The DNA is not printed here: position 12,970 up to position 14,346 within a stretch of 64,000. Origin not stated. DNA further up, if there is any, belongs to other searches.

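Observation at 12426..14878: Trio of co-oriented, tightly coupled paralogous zinc-ribbon proteins immediately upstream of yebC-ruvCAB-queH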

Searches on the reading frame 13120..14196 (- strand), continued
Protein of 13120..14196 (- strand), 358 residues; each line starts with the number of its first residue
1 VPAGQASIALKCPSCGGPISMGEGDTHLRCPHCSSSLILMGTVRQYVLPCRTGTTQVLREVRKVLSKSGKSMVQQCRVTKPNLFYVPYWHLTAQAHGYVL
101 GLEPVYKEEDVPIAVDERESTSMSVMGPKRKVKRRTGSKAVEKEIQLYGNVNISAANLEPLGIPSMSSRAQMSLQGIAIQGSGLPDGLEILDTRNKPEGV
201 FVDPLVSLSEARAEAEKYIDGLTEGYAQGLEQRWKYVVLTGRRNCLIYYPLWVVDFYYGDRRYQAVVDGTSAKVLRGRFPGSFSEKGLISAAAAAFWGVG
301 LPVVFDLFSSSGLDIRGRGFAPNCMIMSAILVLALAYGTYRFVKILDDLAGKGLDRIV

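Call 28: fold_search(model_id=the predicted structure, library=pdb)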
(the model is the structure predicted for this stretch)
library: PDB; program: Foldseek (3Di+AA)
matches with E <= 10: 195; with E <= 0.001: 0
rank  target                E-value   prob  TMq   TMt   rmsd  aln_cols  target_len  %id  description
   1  4pkm                  1.8e-01  0.02  0.06  0.07  35.3       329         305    9  Crystal Structure of Bacillus thuringiensis Cry51Aa1 Protoxin at 1.65 Angstroms Resolution (released 2015-06-03)
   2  8jx3_A                2.1e-01  0.07  0.13  0.15  19.3       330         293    5  alpha-Hemolysin(G122S/K147R/K237C)-SpyTag/SpyCatcher head to head 14-mer (released 2024-07-03)
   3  7ah9_5G               3.6e-01  0.01  0.07  0.05  27.1       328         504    7  Substrate-engaged type 3 secretion system needle complex from Salmonella enterica typhimurium - SpaR state 1 (released 2021-03-17)
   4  8hx3_A                4.2e-01  0.02  0.07  0.07  37.9       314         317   10  crystal structure of secreted coleopteran active protein (Sip) (released 2023-07-12)
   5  1pre_B                5.3e-01  0.03  0.08  0.07  30.3       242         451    7  PROAEROLYSIN (released 1996-10-14)
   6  1b35_C                5.9e-01  0.02  0.07  0.08  23.6       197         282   14  CRICKET PARALYSIS VIRUS (CRPV) (released 1999-08-09)
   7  6qz9_0A               6.2e-01  0.02  0.06  0.07  36.9       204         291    7  The cryo-EM structure of the collar complex and tail axis in bacteriophage phi29 (released 2019-06-12)
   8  8z5n_1                6.5e-01  0.04  0.06  0.07  18.2        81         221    9  Cryo-EM structure of the LPHT ring (released 2025-10-22)
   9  8axl_A                8.1e-01  0.02  0.06  0.06  26.0       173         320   10  Outer membrane secretin pore of the type 3 secretion system of Shigella flexneri (released 2023-03-01)
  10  5njc_A                8.1e-01  0.02  0.08  0.06  25.9       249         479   10  E. coli Microcin-processing metalloprotease TldD/E (TldD E263A mutant) with hexapeptide bound (released 2017-10-04)
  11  5nj5_B                9.1e-01  0.01  0.07  0.06  24.1       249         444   10  E. coli Microcin-processing metalloprotease TldD/E with phosphate bound (released 2017-10-04)
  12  7yuj_B                1.1e+00  0.25  0.09  0.21  15.4        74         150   15  Crystal structure of HOIL-1L(365-510) (released 2023-08-30)
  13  9u5s_A                1.1e+00  0.01  0.06  0.05  24.6       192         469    9  The structure of the BfpBG complex in the T4bP system (released 2025-11-05)
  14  4r7x_A                1.1e+00  0.02  0.07  0.12  20.3       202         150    6  Crystal structure of N-lobe of human ARRDC3(1-180) (released 2014-10-01)
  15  1uun_A                1.3e+00  0.03  0.09  0.14  14.9       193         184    6  Main porin from Mycobacterium smegmatis (MspA) (released 2004-02-26)
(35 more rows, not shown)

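Call 30: find_encoding_contigs(protein=P0066, flank=8000, max_places=3)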
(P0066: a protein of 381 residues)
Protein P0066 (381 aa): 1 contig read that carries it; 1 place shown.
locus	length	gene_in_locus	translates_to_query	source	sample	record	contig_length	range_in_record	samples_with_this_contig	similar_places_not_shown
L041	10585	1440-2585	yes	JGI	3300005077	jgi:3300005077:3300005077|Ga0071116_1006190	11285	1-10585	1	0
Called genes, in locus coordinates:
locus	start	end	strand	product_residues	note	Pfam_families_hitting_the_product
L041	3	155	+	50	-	?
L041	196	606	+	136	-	PF09851:SHOCT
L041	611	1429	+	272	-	-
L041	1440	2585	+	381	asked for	-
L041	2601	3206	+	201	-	-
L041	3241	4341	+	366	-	PF13439:Glyco_transf_4, PF00534:Glycos_transf_1, PF13692:Glyco_trans_1_4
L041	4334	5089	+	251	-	PF00535:Glycos_transf_2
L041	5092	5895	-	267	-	PF13489:Methyltransf_23, PF02353:CMAS, PF13847:Methyltransf_31, PF08241:Methyltransf_11, PF08242:Methyltransf_12, PF13649:Methyltransf_25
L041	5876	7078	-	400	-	PF00534:Glycos_transf_1, PF13692:Glyco_trans_1_4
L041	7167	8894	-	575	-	PF13205:Big_5, PF01839:FG-GAP (faint), PF13517:FG-GAP_3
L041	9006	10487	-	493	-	-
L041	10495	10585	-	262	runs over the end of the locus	?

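Call 31: find_encoding_contigs(protein=P0075, flank=8000, max_places=3)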
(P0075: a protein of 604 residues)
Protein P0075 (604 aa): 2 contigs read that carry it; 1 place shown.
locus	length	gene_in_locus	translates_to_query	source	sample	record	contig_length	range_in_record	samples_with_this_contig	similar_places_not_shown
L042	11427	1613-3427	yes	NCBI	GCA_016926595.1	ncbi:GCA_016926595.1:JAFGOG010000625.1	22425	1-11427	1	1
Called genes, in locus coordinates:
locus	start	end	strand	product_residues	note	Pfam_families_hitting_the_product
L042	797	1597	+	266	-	-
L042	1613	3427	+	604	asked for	-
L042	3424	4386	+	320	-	-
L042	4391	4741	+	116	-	-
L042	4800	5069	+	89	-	-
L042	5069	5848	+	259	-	-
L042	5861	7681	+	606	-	-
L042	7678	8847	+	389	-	PF12158:DUF3592 (weak)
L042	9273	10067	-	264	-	PF02358:Trehalose_PPase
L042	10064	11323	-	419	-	PF13439:Glyco_transf_4, PF13579:Glyco_trans_4_4 (faint), PF20706:GT4-conflict, PF00534:Glycos_transf_1, PF13692:Glyco_trans_1_4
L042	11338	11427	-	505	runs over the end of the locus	PF00982:Glyco_transf_20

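Call 36: find_homologous_proteins(query=A2, max_evalue=0.00001)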
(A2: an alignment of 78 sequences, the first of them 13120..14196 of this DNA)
Query A2 (78 sequences) (358 aa, profile of the alignment): 42 proteins with E <= 0.00001 among 8000 candidates.
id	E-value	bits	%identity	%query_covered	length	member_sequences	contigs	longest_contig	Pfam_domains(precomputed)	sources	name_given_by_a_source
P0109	9.1e-75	270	23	92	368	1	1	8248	-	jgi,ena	-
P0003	1.2e-74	269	53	98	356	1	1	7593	-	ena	-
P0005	1.4e-74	269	52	98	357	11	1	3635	-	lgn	-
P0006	5.0e-74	267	51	99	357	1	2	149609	-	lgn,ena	-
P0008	6.9e-73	264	51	99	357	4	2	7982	-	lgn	-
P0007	3.4e-70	255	53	100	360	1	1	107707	-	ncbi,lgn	-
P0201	4.7e-69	251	24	92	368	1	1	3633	-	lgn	-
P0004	9.4e-69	250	52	99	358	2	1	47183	-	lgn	-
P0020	2.2e-68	249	48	99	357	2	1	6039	-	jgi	-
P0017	2.3e-68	249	49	99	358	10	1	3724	-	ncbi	-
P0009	3.8e-68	248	50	99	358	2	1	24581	-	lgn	-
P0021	4.4e-68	248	48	99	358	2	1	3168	-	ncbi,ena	-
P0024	1.3e-67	246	48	99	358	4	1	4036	-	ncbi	-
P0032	1.6e-67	246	47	99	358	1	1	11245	-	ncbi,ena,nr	ncbi:MAG: hypothetical protein K8S24_08865 [Candidatus Aegiribacteria sp.]|nr:hypothetical protein [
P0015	2.6e-67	245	47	99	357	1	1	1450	-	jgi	jgi:predicted RNA-binding Zn-ribbon protein involved in translation (DUF1610 family)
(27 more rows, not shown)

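Call 40: search_solved_structures(query=A2, max_evalue=1)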
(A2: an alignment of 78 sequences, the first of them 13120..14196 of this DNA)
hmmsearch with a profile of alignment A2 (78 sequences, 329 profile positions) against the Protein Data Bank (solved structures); distinct sequences matched with E-value up to 1: 22.
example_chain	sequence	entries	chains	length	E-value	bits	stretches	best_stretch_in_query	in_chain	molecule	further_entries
5k2m_E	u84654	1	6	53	0.0025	20.2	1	9-39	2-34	Probable lysine biosynthesis protein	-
3wwl_A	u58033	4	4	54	0.0045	19.3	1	10-40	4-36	Alpha-aminoadipate carrier protein LysW | OrfF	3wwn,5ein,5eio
4qiw_P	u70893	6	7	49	0.014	17.7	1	7-39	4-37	DNA-directed RNA polymerase subunit P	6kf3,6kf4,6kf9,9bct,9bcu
2kpi_A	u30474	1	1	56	0.033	16.4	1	5-47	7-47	Uncharacterized protein SCO3027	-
2nb9_A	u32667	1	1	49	0.05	15.9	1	9-41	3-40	Uncharacterized protein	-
7qhm_J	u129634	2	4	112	0.14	14.4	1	241-301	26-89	Hypothetical membrane protein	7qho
3j0k_L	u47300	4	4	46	0.14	14.4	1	10-41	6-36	DNA-directed RNA polymerases I, II, and III 7.7 kDa polypeptide | DNA-DIRECTED RNA POLYMERASES I, II, AND III SUBUNIT RPABC4, RPB12 | DNA-directed RNA polymeras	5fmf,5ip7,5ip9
9egv_A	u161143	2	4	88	0.16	14.2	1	7-35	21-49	RanBP-type and C3HC4-type zinc finger-containing protein 1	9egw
9fhl_W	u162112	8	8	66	0.23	13.7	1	5-37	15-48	Small ribosomal subunit protein eS27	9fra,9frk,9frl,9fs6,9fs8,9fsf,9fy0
1i3q_L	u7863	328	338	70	0.26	13.5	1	8-41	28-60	DNA-DIRECTED RNA POLYMERASE II 7.7KD POLYPEPTIDE | DNA-directed RNA polymerase II, chain RPB12 | DNA-directed RNA polymerases I, II, and III 7.7 kDa polypeptide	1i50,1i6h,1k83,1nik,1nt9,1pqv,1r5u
9v21_sC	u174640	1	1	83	0.29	13.4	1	7-36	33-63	Small ribosomal subunit protein eS27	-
7oqy_Y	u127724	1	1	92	0.29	13.3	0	11-33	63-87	DNA-directed RNA polymerase, subunit M (RpoM-2)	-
9v1j_sC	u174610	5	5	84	0.3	13.3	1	7-36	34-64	Small ribosomal subunit protein eS27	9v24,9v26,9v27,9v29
36ro_P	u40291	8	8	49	0.31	13.3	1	10-46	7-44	DNA-directed RNA polymerase subunit Rpo12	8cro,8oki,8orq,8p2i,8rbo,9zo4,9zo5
8bws_L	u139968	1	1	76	0.31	13.2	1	9-41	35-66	DNA-directed RNA polymerases I, II, and III subunit RPABC4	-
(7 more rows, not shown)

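Call 43: find_encoding_contigs(protein=P0171, flank=7000, max_places=3)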
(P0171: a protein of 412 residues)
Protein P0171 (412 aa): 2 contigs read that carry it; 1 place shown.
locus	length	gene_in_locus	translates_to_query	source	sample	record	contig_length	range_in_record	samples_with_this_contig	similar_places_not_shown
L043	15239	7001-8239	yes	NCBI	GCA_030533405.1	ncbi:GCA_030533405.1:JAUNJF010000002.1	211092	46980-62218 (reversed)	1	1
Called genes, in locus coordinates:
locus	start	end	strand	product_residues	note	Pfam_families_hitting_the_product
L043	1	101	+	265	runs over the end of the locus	PF08032:SpoU_sub_bind (faint), PF22435:MRM3-like_sub_bind, PF00588:SpoU_methylase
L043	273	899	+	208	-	PF00436:SSB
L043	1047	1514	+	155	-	PF02572:CobA_CobO_BtuR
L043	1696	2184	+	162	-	PF03703:bPH_2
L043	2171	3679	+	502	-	PF03703:bPH_2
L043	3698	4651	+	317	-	PF00493:MCM (faint), PF20030:bpMoxR, PF00158:Sigma54_activat (weak), PF01078:Mg_chelatase (faint), PF07726:AAA_3, PF07728:AAA_5, PF00004:AAA (weak), PF17863:AAA_lid_2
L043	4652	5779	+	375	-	-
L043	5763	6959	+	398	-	-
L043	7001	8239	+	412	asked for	-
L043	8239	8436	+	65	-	-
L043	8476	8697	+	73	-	-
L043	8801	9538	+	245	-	PF02592:Vut_1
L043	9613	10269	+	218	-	PF00106:adh_short, PF13561:adh_short_C2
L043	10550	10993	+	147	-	PF04397:LytTR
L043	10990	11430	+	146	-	-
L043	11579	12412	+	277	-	PF00005:ABC_tran, PF13304:AAA_21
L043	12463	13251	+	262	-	PF12679:ABC2_membrane_2, PF12730:ABC2_membrane_4 (weak), PF13346:ABC2_membrane_5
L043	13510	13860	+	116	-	PF02675:AdoMet_dc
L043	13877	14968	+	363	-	PF13785:DUF4178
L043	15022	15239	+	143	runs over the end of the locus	PF03994:DUF350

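Call 44: find_encoding_contigs(protein=P0061, flank=7000, max_places=2)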
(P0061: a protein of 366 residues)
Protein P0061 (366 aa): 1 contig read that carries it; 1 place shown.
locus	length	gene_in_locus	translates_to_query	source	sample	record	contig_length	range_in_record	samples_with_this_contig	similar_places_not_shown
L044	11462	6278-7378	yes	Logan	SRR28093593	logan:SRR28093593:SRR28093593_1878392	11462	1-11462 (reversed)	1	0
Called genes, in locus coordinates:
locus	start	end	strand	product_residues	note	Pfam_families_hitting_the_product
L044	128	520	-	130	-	-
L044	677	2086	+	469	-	PF03841:SelA, PF01053:Cys_Met_Meta_PP (faint)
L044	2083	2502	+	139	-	PF01809:YidD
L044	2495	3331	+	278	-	-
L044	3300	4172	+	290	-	PF13432:TPR_16 (weak)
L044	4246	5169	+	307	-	-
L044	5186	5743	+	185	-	PF01923:Cob_adeno_trans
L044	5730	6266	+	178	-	PF13581:HATPase_c_2, PF02518:HATPase_c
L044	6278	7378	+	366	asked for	-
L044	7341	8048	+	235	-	-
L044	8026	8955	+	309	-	PF00905:Transpeptidase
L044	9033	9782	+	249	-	PF03009:GDPD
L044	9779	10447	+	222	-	PF00657:Lipase_GDSL, PF13472:Lipase_GDSL_2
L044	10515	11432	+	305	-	PF03446:NAD_binding_2, PF03807:F420_oxidored (weak), PF14833:NAD_binding_11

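Call 45: find_encoding_contigs(protein=P0065, flank=7000, max_places=2)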
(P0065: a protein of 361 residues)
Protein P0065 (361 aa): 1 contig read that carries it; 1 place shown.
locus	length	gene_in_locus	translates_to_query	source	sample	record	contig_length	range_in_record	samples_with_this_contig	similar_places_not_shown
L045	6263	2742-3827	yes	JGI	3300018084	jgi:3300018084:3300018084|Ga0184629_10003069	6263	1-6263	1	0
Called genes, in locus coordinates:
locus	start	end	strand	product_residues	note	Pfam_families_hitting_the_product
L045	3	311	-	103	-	?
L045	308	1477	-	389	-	PF13167:GTP-bdg_N, PF16360:GTP-bdg_M, PF01926:MMR_HSR1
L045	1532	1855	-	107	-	PF00085:Thioredoxin, PF13098:Thioredoxin_2, PF13899:Thioredoxin_7 (weak)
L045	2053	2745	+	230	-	-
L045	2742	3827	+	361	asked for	-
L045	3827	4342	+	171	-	-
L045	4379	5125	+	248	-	PF02146:SIR2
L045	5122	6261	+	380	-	?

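Call 46: find_encoding_contigs(protein=P0070, flank=7000, max_places=2)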
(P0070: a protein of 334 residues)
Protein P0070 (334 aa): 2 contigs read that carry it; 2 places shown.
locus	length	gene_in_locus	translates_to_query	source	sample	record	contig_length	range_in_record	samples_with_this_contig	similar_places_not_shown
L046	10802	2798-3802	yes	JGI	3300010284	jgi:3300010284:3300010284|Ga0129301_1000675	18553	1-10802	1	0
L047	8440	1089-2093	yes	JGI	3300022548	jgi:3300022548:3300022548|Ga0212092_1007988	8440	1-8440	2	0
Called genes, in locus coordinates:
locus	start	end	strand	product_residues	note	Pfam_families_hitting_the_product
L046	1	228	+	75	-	?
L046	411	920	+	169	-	-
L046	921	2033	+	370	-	PF13421:Band_7_1, PF01145:Band_7, PF17032:Zn_ribbon_15 (faint), PF18912:DZR_2 (faint), PF10571:UPF0547 (faint), PF13240:Zn_Ribbon_1 (weak), PF12773:DZR, PF13240:Zn_Ribbon_1, +3 more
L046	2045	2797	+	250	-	-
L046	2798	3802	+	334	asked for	-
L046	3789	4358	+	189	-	-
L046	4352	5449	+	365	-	PF04015:DUF362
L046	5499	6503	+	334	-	PF02423:OCD_Mu_crystall, PF01488:Shikimate_DH (weak)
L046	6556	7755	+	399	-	PF07090:GATase1_like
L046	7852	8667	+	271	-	PF02673:BacA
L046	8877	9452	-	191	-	PF06695:Sm_multidrug_ex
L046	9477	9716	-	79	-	PF14438:SM-ATX (faint), PF01423:LSM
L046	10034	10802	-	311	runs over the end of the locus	PF12802:MarR_2, PF24034:DUF7343 (weak)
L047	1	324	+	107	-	?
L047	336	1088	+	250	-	-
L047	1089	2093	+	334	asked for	-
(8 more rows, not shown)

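Call 49: search_protein_families(library=pfam, proteins=[L046:411-920:+, L046:921-2033:+, L046:2045-2797:+, L046:3789-4358:+, L041:136-606:+, L044:7341-8048:+, L043:4652-5779:+, L043:5763-6959:+], max_evalue=0.1)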
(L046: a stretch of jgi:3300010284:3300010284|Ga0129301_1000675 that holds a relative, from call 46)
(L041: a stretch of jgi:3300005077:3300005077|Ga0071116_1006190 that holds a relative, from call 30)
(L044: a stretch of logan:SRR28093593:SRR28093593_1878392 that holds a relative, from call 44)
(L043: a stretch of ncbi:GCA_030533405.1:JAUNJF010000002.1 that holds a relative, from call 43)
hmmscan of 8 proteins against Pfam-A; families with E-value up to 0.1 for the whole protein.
L046:411-920:+ (169 aa): 2 families
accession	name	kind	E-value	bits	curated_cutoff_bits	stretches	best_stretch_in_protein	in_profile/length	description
PF05531.17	NPV_P10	-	0.071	14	29.8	0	119-159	19-59/75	Nucleopolyhedrovirus P10 protein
PF13874.11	Nup54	-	0.099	13.1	30.5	0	40-149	54-138/140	Nucleoporin complex subunit 54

L046:921-2033:+ (370 aa): 20 families
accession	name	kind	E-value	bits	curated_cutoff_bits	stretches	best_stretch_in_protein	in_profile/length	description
PF13421.11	Band_7_1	-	7.7e-65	218.9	24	1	18-226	3-210/211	SPFH domain-Band 7 family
PF13240.11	Zn_Ribbon_1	-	1.3e-23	82.5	25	3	348-368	2-22/23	zinc-ribbon domain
PF12773.13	DZR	-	1.4e-18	67.2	27.3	2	323-366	1-45/45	Double zinc ribbon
PF01145.31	Band_7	-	2.1e-18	67.4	23.6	1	34-241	2-171/176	SPFH domain / Band 7 family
PF13248.11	Zn_ribbon_3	-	4.3e-13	48.7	27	3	319-344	1-26/26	zinc-ribbon domain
PF24463.1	DUF7577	-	1.2e-08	34.9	28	1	293-317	2-26/27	Domain of unknown function (DUF7577)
PF17032.10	Zn_ribbon_15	-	1.5e-08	35.7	28.9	1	290-314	49-73/73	zinc-ribbon family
PF10571.15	UPF0547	-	1.4e-07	31.9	29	2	347-366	2-21/26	Uncharacterised protein family UPF0547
PF24460.1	DUF7575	-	1.1e-06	28.3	28.5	2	292-317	2-27/28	Domain of unknown function (DUF7575)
PF18912.6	DZR_2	-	4.4e-06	26.9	27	3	290-326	18-55/56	Double zinc ribbon domain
PF01529.25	DHHC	-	0.00026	21.5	28.7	0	345-367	5-27/133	DHHC palmitoyltransferase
PF24844.1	PolC_DP2_central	-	0.015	14.6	24.3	1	290-330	332-370/372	DNA polymerase II large subunit DP2, central domain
PF23548.1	Zn_ribbon_FGT1_2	-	0.016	15.2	27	0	347-357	22-32/35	FORGETTER1 second zinc ribbon domain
PF10083.14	DUF2321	-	0.026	14.6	24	1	334-355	26-47/157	Uncharacterized protein conserved in bacteria (DUF2321)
PF10005.14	Zn_ribbon_DZR_6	-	0.031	15.4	23.4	0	295-317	3-25/93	zinc-ribbon domain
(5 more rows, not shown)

L046:2045-2797:+ (250 aa): 2 families
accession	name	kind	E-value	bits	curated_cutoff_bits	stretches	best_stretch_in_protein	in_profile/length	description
PF09297.16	Zn_ribbon_NUD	-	0.041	14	24.8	1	5-31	6-32/32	NADH pyrophosphatase zinc ribbon domain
PF24441.1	DUF7560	-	0.068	13.3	27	0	21-34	6-19/44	Family of unknown function (DUF7560)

L046:3789-4358:+ (189 aa): 1 family
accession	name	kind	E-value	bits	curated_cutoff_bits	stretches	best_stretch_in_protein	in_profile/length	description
PF00947.25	Pico_P2A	-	0.038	14.5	26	1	3-51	28-75/127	Picornavirus core protein 2A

L041:136-606:+ (156 aa): 5 families
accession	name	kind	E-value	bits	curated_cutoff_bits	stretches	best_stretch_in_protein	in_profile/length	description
PF09851.14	SHOCT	-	1.4e-08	34.6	27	1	128-153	3-28/28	Short C-terminal domain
PF01145.31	Band_7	-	0.001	19.6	23.6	1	5-50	117-162/176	SPFH domain / Band 7 family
PF13421.11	Band_7_1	-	0.0021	18.2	24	1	5-50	165-210/211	SPFH domain-Band 7 family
PF09580.15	Spore_YhcN_YlaJ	-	0.0027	18.2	26.3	1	77-143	29-81/158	Sporulation lipoprotein YhcN/YlaJ (Spore_YhcN_YlaJ)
PF05120.17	GvpG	-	0.018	15.6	30.6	1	122-156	31-65/67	Gas vesicle protein G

L044:7341-8048:+ (235 aa): 0 families

L043:4652-5779:+ (375 aa): 1 family
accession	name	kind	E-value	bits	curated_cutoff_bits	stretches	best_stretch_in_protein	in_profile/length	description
PF01882.25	DUF58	-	0.002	17.8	23.4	1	182-248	2-70/216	Protein of unknown function DUF58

L043:5763-6959:+ (398 aa): 3 families
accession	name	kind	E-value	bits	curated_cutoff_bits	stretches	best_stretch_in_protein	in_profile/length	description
PF13559.11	DUF4129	-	0.0011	19.4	24.8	1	351-391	22-64/69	Domain of unknown function (DUF4129)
PF06783.16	UPF0239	-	0.064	14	25.4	0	249-320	14-75/88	Uncharacterised protein family (UPF0239)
PF25121.1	RRM_ESF1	-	0.085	13.2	27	0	281-360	42-121/151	ESF1 RRM domain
